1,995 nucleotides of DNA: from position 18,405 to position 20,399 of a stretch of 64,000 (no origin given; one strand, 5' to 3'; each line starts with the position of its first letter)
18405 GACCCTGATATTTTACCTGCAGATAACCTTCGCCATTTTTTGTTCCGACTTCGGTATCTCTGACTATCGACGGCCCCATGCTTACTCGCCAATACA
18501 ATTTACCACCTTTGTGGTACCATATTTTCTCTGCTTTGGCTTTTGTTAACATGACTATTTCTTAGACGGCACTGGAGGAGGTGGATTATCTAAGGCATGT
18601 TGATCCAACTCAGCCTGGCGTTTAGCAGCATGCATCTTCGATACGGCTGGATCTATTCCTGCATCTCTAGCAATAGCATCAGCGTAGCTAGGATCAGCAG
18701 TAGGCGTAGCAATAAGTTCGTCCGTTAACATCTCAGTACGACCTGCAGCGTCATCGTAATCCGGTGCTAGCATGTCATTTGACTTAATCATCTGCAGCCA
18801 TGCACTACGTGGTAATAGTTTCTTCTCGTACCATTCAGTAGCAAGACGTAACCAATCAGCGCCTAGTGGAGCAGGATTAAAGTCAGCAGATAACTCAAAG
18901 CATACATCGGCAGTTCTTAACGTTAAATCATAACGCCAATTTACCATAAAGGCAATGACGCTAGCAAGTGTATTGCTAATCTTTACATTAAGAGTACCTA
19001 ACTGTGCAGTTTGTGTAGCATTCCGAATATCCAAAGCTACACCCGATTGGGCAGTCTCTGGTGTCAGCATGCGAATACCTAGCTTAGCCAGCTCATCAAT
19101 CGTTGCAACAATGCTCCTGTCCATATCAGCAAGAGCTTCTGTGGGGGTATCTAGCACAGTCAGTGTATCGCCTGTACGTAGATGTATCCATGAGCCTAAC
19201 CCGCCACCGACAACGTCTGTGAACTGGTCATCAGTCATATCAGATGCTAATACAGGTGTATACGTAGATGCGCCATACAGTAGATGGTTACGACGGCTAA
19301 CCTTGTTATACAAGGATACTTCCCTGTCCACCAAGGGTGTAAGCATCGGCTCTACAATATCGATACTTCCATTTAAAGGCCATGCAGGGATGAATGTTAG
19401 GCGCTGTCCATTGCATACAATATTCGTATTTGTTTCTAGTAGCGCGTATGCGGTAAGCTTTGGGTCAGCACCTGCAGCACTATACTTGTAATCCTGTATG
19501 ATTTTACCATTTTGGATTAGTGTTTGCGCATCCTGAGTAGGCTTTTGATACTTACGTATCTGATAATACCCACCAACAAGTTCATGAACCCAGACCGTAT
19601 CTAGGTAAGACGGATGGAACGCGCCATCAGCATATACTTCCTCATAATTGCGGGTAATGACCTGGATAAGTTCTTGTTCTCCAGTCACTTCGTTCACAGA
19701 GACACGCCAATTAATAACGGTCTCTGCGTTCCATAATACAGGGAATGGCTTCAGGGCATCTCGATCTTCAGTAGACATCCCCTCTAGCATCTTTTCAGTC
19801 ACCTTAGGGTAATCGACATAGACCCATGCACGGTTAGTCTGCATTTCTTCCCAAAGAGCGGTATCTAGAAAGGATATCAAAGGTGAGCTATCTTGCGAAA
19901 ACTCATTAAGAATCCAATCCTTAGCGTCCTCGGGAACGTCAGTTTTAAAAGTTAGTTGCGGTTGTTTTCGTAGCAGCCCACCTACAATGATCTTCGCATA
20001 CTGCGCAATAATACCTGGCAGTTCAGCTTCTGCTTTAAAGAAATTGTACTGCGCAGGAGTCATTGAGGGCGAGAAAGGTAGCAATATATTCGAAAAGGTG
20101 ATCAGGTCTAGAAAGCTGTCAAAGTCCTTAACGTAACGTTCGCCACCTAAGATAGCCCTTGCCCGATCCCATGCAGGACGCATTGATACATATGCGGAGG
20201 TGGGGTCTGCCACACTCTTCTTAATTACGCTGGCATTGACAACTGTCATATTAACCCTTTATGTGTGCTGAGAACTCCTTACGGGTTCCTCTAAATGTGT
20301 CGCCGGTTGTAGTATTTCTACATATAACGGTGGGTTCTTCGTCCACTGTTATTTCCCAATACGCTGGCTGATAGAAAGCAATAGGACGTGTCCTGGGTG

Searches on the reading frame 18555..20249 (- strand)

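Call 10: search_protein_families(library=phrogs, proteins=[window:18555-20249:-], max_evalue=0.001)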
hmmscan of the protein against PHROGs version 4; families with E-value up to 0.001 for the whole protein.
window:18555-20249:- (564 aa): 1 family
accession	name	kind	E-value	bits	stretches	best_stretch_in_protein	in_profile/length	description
phrog_145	-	head and packaging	4.2e-40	138.9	1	8-518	5-472/493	portal protein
